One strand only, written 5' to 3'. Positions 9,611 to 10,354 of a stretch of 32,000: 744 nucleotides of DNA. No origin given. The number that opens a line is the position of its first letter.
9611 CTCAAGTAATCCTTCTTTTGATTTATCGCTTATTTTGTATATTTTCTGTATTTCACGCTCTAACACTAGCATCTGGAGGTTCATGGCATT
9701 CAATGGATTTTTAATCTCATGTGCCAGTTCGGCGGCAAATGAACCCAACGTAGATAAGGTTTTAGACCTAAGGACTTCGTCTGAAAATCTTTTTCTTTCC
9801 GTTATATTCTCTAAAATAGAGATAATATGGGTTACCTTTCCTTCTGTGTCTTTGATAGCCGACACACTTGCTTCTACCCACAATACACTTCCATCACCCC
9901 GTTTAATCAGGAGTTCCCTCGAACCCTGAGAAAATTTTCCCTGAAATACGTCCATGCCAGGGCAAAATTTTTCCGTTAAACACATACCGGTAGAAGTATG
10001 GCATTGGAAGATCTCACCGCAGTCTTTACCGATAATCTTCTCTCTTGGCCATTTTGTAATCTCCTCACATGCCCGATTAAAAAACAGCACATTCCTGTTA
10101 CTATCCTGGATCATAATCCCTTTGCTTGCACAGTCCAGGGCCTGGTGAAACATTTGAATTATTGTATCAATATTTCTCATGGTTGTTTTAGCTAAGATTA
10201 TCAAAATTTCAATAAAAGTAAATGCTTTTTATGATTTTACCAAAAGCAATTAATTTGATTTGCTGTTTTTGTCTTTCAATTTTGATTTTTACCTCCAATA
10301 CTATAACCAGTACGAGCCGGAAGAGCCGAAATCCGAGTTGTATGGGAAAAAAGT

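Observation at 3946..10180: Sigma54 two-component island wired to three O2/NO-binding metalloprotein units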

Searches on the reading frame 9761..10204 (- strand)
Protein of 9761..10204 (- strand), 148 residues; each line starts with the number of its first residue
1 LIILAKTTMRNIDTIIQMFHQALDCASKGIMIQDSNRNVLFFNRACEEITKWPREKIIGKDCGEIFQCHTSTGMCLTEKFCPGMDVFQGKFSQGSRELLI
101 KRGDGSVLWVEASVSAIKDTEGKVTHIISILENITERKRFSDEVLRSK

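Call 38: search_solved_structures(query=window:9761-10204:-, max_evalue=1, show_alignments=3)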
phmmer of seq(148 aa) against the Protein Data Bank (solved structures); distinct sequences matched with E-value up to 1: 87 (the best 60 are shown).
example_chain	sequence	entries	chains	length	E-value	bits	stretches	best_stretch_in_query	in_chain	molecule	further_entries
9cdr_A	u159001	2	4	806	8.2e-10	41.9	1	18-132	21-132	Oxygen sensor protein DosP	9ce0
9cmf_A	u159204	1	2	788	1.6e-09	41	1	19-132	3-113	Oxygen sensor protein DosP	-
9bgv_A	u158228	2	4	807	5.5e-09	39.2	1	18-132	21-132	Oxygen sensor protein DosP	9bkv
9clo_A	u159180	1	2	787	1e-08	38.4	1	19-132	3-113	Oxygen sensor protein DosP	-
1v9y_A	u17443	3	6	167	3.7e-07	33.3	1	18-132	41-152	Heme pas sensor protein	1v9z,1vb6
1s66_L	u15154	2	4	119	4.3e-07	33.1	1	18-128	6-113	Hypothetical protein yddU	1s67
9vf7_A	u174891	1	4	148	6.9e-06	29.2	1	18-136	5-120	histidine kinase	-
9vf8_A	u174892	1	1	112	2.9e-05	27.2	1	37-136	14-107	histidine kinase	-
8q5e_A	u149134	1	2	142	3.2e-05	27.1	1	17-141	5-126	Sensory box protein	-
8a33_A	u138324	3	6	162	4.2e-05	26.7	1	17-142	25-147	Sensory box protein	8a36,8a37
6gg9_A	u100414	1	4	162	4.9e-05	26.4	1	17-141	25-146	Sensory box protein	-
7r5n_A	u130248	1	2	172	0.00011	25.3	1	19-141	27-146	Sensory box protein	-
29lw_A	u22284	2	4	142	0.00011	25.3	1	17-141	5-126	Sensory box protein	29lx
3ewk_A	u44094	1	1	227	0.00013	25.1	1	32-146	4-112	Sensor protein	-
3sw1_A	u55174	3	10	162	0.00015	24.9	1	17-141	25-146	Sensory box protein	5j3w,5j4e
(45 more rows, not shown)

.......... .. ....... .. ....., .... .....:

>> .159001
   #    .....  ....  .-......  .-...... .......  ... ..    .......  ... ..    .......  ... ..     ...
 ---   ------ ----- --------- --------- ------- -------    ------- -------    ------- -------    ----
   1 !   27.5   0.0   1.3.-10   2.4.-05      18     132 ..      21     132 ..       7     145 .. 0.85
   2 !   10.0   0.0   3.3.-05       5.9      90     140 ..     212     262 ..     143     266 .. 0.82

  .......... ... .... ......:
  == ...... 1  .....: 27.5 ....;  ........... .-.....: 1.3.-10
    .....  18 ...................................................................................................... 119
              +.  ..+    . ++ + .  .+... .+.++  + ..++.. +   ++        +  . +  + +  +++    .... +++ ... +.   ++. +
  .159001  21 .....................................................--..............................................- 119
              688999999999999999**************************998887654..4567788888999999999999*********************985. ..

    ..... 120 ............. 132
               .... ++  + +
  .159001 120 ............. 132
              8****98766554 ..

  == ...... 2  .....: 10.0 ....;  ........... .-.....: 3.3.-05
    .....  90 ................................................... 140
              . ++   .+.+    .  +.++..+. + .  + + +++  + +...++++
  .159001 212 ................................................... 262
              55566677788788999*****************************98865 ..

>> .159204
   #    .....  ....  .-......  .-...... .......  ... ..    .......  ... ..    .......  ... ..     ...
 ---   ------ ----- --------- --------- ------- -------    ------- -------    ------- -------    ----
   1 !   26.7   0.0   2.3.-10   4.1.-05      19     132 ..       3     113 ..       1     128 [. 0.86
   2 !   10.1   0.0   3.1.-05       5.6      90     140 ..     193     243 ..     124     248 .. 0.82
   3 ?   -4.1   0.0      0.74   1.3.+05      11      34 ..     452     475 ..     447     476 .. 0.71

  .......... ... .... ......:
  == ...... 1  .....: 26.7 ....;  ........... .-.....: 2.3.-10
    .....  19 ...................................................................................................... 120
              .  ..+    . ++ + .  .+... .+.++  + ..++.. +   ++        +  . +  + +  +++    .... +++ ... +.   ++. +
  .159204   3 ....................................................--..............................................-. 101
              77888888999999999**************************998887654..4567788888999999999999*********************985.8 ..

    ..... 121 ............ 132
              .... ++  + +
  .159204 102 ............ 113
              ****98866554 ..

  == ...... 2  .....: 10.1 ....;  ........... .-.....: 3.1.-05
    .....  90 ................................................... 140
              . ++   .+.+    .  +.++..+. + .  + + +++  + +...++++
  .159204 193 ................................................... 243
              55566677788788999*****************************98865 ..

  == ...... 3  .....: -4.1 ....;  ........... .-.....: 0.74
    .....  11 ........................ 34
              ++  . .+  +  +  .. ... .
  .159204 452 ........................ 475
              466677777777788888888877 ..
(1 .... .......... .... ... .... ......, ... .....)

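Call 39: find_homologous_proteins(query=window:9761-10180:-, max_evalue=0.00001)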
Query seq(140 aa) (140 aa): 8 proteins with E <= 0.00001 among 9 candidates.
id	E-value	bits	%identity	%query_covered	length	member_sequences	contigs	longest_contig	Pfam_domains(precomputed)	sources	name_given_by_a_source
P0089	1.4e-66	240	77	98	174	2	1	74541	PF13426.14,PF08448.17,PF00989.32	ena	-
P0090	3.3e-66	239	76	100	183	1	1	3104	PF13426.14,PF08448.17,PF00989.32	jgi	-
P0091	6.2e-47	177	63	100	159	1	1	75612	PF13426.14,PF08448.17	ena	-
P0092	3.9e-39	152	74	63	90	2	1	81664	PF13426.14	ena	-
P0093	1.9e-37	146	78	56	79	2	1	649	-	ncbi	-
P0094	2.3e-34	136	63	76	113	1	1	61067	-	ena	-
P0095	8.7e-28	115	75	52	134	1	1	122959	PF13426.14,PF08448.17,PF00512.32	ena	-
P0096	1.3e-22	98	72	50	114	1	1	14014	PF13426.14,PF08448.17,PF00512.32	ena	-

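Call 50: search_protein_representatives(protein=window:9761-10180:-)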
Query: 140 residues. Proteins with E-value up to 0.001 (for the whole library): 77680; up to 1e-10: 11840; up to 1e-30: 86. The best 150 are listed.
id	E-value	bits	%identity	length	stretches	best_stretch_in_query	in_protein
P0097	2.5e-136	464.6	26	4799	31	11-137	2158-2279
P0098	2.2e-56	205.8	25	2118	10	6-136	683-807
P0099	1.3e-51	190.4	33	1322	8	9-136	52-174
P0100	6.9e-50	184.7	28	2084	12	17-131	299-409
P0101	4.4e-47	175.7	29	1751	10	16-138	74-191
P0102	2.0e-46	173.6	32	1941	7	10-133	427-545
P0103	3.8e-46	172.6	27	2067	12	15-138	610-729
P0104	5.9e-46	172.0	56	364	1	3-140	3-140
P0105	7.5e-45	168.4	26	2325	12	10-137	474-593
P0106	1.8e-44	167.2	25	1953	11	7-136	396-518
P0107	7.0e-44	165.3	30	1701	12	16-138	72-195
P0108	9.3e-44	164.9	27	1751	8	14-138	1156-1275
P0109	3.9e-43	162.9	27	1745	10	84-139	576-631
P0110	5.2e-43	162.5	28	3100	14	19-136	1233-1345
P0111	8.8e-43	161.7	29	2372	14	11-139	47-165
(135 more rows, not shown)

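Call 52: find_encoding_contigs(protein=P0104, flank=8000, max_places=3)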
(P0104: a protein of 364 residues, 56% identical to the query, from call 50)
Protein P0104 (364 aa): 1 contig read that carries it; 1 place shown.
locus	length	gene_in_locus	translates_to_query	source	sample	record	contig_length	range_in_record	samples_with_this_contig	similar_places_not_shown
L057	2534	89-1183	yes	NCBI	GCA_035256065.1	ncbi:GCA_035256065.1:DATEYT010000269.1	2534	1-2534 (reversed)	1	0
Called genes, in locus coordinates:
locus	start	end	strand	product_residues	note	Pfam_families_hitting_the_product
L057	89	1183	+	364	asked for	PF00989:PAS (faint), PF08448:PAS_4 (weak), PF13426:PAS_9, PF02518:HATPase_c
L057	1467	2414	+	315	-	PF01966:HD (weak), PF04851:ResIII (weak), PF00270:DEAD (weak)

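Call 75: predict_structure(alignment_id=A2)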
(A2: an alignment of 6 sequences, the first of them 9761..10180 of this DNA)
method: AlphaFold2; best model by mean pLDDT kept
length: 140 residues; sequences in the alignment: 6
mean_pLDDT: 48.2   pTM: 0.46
mean pLDDT of the five models: 48.2, 43.6, 43.4, 41.7, 40.6
residues with pLDDT >= 90: 0; 70-90: 6; 50-70: 70; < 50: 64
segments of 3 or more residues with pLDDT < 50: 1-4, 17-21, 36-86
pLDDT, mean of each block of 10 residues (from residue 1): 49 50 53 44 33 31 32 30 50 58 61 58 70 57
secondary structure, 60 per line:
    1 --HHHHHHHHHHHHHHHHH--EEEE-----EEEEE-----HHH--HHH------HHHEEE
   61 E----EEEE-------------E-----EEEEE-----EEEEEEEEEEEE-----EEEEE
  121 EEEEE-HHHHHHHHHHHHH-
elements in order: H3-19 E22-25 E31-35 E58-61 E66-69 E89-93 E99-110 E116-125 H127-139
